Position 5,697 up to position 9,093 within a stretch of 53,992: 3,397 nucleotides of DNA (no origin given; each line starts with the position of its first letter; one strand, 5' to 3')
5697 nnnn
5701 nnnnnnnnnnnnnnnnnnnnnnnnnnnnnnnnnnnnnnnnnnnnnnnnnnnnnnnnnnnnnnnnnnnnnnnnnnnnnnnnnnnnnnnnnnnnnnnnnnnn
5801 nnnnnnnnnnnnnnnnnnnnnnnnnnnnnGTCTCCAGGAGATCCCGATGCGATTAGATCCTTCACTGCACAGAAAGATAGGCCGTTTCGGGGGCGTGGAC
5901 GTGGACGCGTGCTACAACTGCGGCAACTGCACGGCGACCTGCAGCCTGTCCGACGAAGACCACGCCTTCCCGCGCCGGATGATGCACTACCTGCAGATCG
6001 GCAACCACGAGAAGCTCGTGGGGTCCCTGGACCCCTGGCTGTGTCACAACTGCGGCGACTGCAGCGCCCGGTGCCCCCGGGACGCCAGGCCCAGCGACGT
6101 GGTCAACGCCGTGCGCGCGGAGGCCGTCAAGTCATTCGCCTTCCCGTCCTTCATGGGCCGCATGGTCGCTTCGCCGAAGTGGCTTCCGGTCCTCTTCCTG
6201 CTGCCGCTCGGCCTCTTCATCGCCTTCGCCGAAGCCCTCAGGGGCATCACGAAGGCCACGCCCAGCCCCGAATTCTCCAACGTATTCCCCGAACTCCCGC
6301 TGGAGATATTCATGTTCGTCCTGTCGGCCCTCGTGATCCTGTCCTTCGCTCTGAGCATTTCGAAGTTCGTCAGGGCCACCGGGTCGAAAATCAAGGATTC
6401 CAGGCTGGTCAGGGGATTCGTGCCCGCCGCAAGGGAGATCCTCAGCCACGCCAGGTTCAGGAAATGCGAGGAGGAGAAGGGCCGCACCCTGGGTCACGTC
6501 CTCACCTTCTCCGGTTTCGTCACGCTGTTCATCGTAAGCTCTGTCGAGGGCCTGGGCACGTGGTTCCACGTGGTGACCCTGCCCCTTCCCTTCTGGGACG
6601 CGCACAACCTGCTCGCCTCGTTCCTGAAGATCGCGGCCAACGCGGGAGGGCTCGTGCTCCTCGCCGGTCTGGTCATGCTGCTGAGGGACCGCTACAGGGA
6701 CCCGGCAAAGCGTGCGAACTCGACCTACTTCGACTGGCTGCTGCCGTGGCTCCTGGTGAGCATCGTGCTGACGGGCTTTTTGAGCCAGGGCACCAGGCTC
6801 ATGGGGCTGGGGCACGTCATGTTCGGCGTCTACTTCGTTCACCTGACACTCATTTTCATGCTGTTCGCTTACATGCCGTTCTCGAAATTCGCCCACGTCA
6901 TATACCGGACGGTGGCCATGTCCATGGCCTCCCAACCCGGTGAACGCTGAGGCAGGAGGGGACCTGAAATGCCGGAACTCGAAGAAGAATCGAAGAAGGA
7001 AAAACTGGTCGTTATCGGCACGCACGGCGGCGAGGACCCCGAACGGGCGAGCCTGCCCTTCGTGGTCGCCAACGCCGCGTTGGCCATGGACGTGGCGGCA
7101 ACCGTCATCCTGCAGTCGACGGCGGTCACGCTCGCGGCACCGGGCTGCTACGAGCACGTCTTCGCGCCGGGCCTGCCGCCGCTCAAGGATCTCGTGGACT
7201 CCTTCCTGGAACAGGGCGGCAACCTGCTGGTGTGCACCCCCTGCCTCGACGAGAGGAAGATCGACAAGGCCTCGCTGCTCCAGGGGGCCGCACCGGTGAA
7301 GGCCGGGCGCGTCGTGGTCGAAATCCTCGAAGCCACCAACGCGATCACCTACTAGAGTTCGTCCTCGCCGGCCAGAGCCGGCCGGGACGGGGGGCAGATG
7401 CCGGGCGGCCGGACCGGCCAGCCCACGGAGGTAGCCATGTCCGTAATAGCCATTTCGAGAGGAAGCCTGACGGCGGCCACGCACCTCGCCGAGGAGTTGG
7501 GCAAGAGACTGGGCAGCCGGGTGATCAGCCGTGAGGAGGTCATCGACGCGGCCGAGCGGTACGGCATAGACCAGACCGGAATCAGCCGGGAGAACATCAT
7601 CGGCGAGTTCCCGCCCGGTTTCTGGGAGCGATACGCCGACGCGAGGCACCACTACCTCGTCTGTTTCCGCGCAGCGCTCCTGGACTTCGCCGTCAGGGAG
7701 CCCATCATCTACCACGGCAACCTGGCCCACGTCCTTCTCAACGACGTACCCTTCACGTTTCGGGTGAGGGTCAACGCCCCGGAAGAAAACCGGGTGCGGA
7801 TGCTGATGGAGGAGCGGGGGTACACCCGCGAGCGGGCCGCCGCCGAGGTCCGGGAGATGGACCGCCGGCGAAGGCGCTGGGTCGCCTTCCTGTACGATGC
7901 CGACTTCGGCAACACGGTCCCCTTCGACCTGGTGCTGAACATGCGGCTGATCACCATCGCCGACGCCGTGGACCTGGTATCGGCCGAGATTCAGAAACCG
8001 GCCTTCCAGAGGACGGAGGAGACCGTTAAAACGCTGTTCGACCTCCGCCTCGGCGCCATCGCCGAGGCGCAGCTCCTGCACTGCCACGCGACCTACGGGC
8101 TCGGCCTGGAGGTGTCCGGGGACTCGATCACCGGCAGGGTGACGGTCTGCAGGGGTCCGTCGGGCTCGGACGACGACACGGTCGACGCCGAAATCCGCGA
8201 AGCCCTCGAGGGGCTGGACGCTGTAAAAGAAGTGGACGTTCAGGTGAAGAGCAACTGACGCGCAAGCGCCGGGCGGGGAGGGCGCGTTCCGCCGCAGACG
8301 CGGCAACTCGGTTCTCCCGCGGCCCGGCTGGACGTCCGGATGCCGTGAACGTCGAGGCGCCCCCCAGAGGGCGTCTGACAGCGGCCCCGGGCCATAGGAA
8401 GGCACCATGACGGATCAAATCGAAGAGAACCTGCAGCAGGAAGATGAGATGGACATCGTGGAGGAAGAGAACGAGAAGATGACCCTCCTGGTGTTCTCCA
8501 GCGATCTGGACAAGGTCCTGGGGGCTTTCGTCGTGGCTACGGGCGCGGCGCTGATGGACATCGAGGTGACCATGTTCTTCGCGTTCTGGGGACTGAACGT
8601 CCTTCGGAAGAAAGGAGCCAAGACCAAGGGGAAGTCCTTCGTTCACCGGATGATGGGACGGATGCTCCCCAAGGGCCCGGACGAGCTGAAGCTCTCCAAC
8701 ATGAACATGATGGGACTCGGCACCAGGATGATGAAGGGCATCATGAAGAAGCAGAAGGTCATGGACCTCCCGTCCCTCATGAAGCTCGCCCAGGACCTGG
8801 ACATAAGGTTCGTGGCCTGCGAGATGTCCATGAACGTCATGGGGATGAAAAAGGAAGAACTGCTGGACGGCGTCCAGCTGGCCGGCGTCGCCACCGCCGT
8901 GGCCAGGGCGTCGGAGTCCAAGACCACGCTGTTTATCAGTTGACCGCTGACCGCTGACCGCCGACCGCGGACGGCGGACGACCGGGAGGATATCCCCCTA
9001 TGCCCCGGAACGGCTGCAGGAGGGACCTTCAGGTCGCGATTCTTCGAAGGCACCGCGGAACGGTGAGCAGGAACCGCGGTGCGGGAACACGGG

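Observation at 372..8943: TusA/DsrE sulfur-carrier operon fused to a non-canonical HdrA/MvhD/QmoC-like redox module without any HdrB/CCG subunit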

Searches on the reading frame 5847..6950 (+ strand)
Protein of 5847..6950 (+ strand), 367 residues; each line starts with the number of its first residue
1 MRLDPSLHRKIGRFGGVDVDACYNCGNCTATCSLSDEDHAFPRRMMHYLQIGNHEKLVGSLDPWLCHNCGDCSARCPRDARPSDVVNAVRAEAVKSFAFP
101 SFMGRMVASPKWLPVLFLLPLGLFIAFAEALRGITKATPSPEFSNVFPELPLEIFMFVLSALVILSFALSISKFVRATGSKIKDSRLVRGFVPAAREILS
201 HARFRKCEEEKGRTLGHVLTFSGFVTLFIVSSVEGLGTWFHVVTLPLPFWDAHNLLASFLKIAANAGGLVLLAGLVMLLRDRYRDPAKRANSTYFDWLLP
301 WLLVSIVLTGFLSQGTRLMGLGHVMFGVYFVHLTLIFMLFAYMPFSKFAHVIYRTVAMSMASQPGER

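Call 3: search_protein_families(library=pfam, proteins=[window:5847-6950:+], max_evalue=0.01)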
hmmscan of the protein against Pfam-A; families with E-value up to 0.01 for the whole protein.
window:5847-6950:+ (367 aa): 7 families
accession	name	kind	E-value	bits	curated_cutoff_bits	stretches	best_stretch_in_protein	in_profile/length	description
PF13183.11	Fer4_8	-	2.2e-07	31.7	27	1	19-79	2-67/68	4Fe-4S dicluster domain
PF13187.11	Fer4_9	-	3.6e-07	30.5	27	1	21-80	1-51/52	4Fe-4S dicluster domain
PF13534.11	Fer4_17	-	1.3e-06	29.3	22.2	1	21-79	1-59/61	4Fe-4S dicluster domain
PF12838.12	Fer4_7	-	1.3e-06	29.2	27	1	22-80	2-52/52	4Fe-4S dicluster domain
PF02665.19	Nitrate_red_gam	-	1.5e-06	28.4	22.9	1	262-314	89-141/217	Nitrate reductase gamma subunit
PF13237.11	Fer4_10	-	3.6e-05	24.1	25.5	2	18-77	5-53/53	4Fe-4S dicluster domain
PF25160.1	LdpA_Fe-S-bd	-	0.0018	18.4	27.6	0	15-34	21-40/49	LdpA Fe-S cluster-binding domain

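Call 6: search_protein_families(library=ncbifam, proteins=[window:5847-6950:+], max_evalue=0.001)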
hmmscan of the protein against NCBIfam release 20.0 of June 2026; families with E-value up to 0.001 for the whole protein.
window:5847-6950:+ (367 aa): 10 families
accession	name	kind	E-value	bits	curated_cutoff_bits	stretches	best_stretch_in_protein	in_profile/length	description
NF038018.1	qmoC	equivalog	1.2e-96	324.4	300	1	8-359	6-359/360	quinone-interacting membrane-bound oxidoreductase complex subunit QmoC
NF011607.0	PRK15033.1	subfamily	2.2e-19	69.6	524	1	64-358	67-371/389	tricarballylate utilization 4Fe-4S protein TcuB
TIGR02484.1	CitB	equivalog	1.5e-18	67.1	246.6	1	21-361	15-355/372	tricarballylate utilization 4Fe-4S protein TcuB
TIGR03290.1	CoB_CoM_SS_C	equivalog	3.2e-16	59.6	160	1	19-96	1-78/144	CoB--CoM heterodisulfide reductase subunit C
NF041779.1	hetero_SS_HdrC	equivalog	6.5e-11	42.1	350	1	16-95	27-105/198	ferredoxin:CoB-CoM heterodisulfide reductase subunit HdrC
NF041890.1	hdrC_Methbact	equivalog_domain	6.7e-09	35.6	270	1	19-95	28-103/192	ferredoxin:CoB-CoM heterodisulfide reductase subunit HdrC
NF008369.0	PRK11168.1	equivalog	2.9e-07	29.7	278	1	18-96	9-90/401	anaerobic glycerol-3-phosphate dehydrogenase subunit C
TIGR02512.1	FeFe_hydrog_A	subfamily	6.1e-05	22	405.95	1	17-83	4-70/375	[FeFe] hydrogenase, group A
NF058577.1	FdxA_fam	equivalog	0.00027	21.1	65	0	17-33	33-49/52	4Fe-4S ferredoxin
TIGR00314.1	cdhA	equivalog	0.00033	18.6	781.3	1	19-99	398-472/784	CO dehydrogenase/acetyl-CoA synthase complex subunit alpha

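Call 25: search_solved_structures(query=window:5847-6947:+, max_evalue=0.01)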
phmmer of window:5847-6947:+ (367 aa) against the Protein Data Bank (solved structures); distinct sequences matched with E-value up to 0.01: 5.
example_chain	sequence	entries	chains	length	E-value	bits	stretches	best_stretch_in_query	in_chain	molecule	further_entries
7bkb_C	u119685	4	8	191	5.5e-13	52.3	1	5-100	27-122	CoB--CoM heterodisulfide reductase subunit C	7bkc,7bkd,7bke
8rvv_C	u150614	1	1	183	6.6e-13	52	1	3-101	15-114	H(2):CoB-CoM heterodisulfide,ferredoxin reductase subunit C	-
8rvu_c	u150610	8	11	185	6.8e-13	52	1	3-101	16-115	H(2):CoB-CoM heterodisulfide,ferredoxin reductase subunit C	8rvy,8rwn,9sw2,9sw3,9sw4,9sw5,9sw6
5odc_C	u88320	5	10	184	1.2e-09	41.3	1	19-95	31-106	Heterodisulfide reductase, subunit C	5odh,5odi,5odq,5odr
9sfi_E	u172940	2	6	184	2e-09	40.6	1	19-95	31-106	H(2)/formate:CoB-CoM heterodisulfide,ferredoxin reductase subunit C2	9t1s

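Call 67: find_homologous_proteins(query=window:5847-6947:+, max_evalue=1e-20)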
Query window:5847-6947:+ (367 aa): 534 proteins with E <= 1e-20 among 8000 candidates; the best 120 are listed.
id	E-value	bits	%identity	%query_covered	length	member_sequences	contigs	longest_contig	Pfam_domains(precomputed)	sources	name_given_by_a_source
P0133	5.7e-248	840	100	100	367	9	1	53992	PF02665.20,PF12838.13,PF13534.12,PF13183.12,PF13187.12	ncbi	-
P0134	1.7e-200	684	79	99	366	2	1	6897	PF02665.20,PF13534.12,PF13237.12,PF13183.12,PF13187.12,PF27541.1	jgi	jgi:quinone-modifying oxidoreductase, subunit QmoC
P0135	3.2e-191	654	75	99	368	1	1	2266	PF02665.20,PF13534.12,PF13237.12,PF13183.12,PF13187.12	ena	-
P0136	8.0e-175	600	70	100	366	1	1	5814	-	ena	-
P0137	3.3e-117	410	52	97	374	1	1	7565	PF02665.20,PF13534.12,PF13183.12,PF13187.12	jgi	jgi:quinone-modifying oxidoreductase subunit QmoC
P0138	7.5e-115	402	51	97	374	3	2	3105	PF02665.20,PF13534.12,PF13183.12,PF13187.12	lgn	-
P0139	2.4e-99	351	45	99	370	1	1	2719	PF13534.12,PF13183.12,PF13187.12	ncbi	-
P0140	1.6e-97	345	45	99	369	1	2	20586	PF02665.20,PF13534.12,PF13183.12,PF13187.12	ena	-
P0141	6.7e-96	340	48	94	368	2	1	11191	PF02665.20,PF13534.12,PF13183.12,PF13187.12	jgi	jgi:quinone-modifying oxidoreductase subunit QmoC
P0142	2.8e-95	338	48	94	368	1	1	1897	PF02665.20,PF13534.12,PF13183.12,PF13187.12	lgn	-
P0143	5.7e-95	337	47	95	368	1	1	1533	PF02665.20,PF13534.12,PF13183.12,PF13187.12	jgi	jgi:quinone-modifying oxidoreductase subunit QmoC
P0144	6.0e-95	337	47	97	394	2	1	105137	PF13534.12,PF13183.12,PF13187.12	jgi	jgi:quinone-modifying oxidoreductase, subunit QmoC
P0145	2.8e-94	335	48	98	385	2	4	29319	PF13534.12,PF13183.12,PF13187.12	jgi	jgi:quinone-modifying oxidoreductase subunit QmoC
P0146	4.6e-94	334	47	98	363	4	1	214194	PF13534.12,PF13183.12,PF13187.12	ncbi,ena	-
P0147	6.5e-94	333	48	98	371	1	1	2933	PF13534.12,PF13183.12,PF13187.12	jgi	jgi:quinone-modifying oxidoreductase subunit QmoC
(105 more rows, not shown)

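Call 68: find_encoding_contigs(protein=P0146, flank=8000, max_places=2)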
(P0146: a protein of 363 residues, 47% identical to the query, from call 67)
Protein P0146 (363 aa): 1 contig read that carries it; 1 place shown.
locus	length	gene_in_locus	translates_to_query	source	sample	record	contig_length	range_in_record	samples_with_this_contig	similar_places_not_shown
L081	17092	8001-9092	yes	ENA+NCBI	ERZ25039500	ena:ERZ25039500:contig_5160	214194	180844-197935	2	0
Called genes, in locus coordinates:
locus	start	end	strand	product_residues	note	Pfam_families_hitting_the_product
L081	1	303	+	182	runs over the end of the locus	-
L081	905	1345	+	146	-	PF00037:Fer4 (faint), PF13237:Fer4_10 (weak), PF12838:Fer4_7, PF13187:Fer4_9 (weak), PF12139:APS-reductase_C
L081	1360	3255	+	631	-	PF00890:FAD_binding_2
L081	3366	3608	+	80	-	-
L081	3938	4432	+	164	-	-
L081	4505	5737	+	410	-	PF00890:FAD_binding_2 (weak), PF01266:DAO (weak), PF07992:Pyr_redox_2 (faint), PF12831:FAD_oxidored, PF13450:NAD_binding_8 (weak)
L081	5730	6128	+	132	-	-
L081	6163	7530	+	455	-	-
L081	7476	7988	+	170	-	PF02662:FlpD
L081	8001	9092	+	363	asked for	PF13183:Fer4_8, PF13187:Fer4_9 (weak), PF13534:Fer4_17 (weak)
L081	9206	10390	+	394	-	PF03460:NIR_SIR_ferr, PF01077:NIR_SIR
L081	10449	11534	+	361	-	PF03460:NIR_SIR_ferr, PF01077:NIR_SIR, PF12838:Fer4_7 (weak)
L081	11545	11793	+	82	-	-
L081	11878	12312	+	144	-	-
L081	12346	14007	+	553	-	PF14691:Fer4_20, PF00890:FAD_binding_2 (weak), PF01266:DAO, PF01946:Thi4 (weak), PF07992:Pyr_redox_2, PF13450:NAD_binding_8, PF13738:Pyr_redox_3 (weak), PF00070:Pyr_redox (weak), +5 more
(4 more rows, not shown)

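Call 69: find_encoding_contigs(protein=P0137, flank=8000, max_places=2)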
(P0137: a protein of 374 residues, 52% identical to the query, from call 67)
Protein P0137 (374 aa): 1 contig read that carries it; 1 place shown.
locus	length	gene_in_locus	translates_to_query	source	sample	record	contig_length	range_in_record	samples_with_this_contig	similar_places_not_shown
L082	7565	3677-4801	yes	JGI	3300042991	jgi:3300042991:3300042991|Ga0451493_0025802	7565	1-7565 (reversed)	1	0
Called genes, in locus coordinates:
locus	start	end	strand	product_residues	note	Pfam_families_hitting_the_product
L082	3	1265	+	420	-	?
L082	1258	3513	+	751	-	PF01266:DAO (weak), PF07992:Pyr_redox_2 (weak), PF12831:FAD_oxidored, PF13450:NAD_binding_8 (weak), PF13237:Fer4_10 (weak), PF12838:Fer4_7 (weak), PF13187:Fer4_9, PF02662:FlpD, +3 more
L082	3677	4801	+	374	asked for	PF13183:Fer4_8, PF13187:Fer4_9 (weak), PF13534:Fer4_17, PF02665:Nitrate_red_gam (faint)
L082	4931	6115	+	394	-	PF03460:NIR_SIR_ferr, PF01077:NIR_SIR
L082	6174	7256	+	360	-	PF03460:NIR_SIR_ferr, PF01077:NIR_SIR, PF12838:Fer4_7 (weak)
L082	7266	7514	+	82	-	-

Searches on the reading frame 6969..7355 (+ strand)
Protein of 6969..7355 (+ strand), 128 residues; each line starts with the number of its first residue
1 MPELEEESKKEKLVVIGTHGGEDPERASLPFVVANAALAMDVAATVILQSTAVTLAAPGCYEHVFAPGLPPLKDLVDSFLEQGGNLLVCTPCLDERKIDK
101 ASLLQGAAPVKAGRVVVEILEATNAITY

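Call 3: search_protein_families(library=pfam, proteins=[window:6969-7355:+], max_evalue=0.01)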
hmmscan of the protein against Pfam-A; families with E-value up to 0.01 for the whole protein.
window:6969-7355:+ (128 aa): 2 families
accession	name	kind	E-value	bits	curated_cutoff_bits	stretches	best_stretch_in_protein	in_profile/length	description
PF02635.20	DsrE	-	1.2e-12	48.4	22.7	1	12-127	2-115/116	DsrE/DsrF-like family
PF13686.11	DrsE_2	-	0.00062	20.2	25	0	10-46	2-36/156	DsrE/DsrF/DrsH-like family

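Call 6: search_protein_families(library=ncbifam, proteins=[window:6969-7355:+], max_evalue=0.001)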
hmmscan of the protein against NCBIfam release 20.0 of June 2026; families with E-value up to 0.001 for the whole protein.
window:6969-7355:+ (128 aa): 0 families

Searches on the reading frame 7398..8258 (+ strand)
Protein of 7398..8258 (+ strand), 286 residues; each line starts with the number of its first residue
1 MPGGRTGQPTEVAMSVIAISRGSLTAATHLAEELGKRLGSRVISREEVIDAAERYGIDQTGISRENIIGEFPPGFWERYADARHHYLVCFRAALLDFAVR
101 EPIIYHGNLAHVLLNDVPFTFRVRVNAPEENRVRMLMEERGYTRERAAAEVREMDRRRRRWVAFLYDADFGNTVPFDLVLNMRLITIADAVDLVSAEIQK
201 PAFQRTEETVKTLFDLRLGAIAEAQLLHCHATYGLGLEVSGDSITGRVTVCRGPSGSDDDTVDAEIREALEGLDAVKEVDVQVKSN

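Call 3: search_protein_families(library=pfam, proteins=[window:7398-8258:+], max_evalue=0.01)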
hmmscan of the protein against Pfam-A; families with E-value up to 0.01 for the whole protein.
window:7398-8258:+ (286 aa): 1 family
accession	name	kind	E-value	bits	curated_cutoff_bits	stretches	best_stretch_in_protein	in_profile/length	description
PF13189.12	Cytidylate_kin2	-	2.2e-25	90.3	28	1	16-182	1-174/176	Cytidylate kinase-like family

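Call 6: search_protein_families(library=ncbifam, proteins=[window:7398-8258:+], max_evalue=0.001)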
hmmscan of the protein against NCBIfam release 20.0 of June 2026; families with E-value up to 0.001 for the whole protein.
window:7398-8258:+ (286 aa): 1 family
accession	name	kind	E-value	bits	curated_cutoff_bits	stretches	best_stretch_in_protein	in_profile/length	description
TIGR02173.1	cyt_kin_arch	equivalog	0.00049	20.2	102.1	0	101-198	73-168/169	(d)CMP kinase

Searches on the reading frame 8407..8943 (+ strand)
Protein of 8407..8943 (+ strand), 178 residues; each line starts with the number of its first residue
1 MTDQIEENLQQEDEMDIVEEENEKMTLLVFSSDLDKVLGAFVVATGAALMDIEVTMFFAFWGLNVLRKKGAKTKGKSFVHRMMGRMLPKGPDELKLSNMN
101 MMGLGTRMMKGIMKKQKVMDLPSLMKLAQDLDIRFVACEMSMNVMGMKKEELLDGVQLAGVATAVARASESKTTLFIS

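Call 3: search_protein_families(library=pfam, proteins=[window:8407-8943:+], max_evalue=0.01)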
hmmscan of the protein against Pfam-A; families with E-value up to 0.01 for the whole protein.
window:8407-8943:+ (178 aa): 2 families
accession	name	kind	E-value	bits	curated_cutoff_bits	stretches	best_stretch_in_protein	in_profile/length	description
PF13686.11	DrsE_2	-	1.3e-53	181.6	25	1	22-176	2-156/156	DsrE/DsrF/DrsH-like family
PF02635.20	DsrE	-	6.8e-08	33.1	22.7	1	40-172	20-111/116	DsrE/DsrF-like family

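Call 6: search_protein_families(library=ncbifam, proteins=[window:8407-8943:+], max_evalue=0.001)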
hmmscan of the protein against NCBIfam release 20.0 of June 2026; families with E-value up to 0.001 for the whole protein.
window:8407-8943:+ (178 aa): 1 family
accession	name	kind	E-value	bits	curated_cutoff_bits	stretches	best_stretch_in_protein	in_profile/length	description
NF047629.1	SulfCarrDsrE2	equivalog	3.4e-21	76.1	210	1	22-177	3-159/159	sulfur carrier protein DsrE2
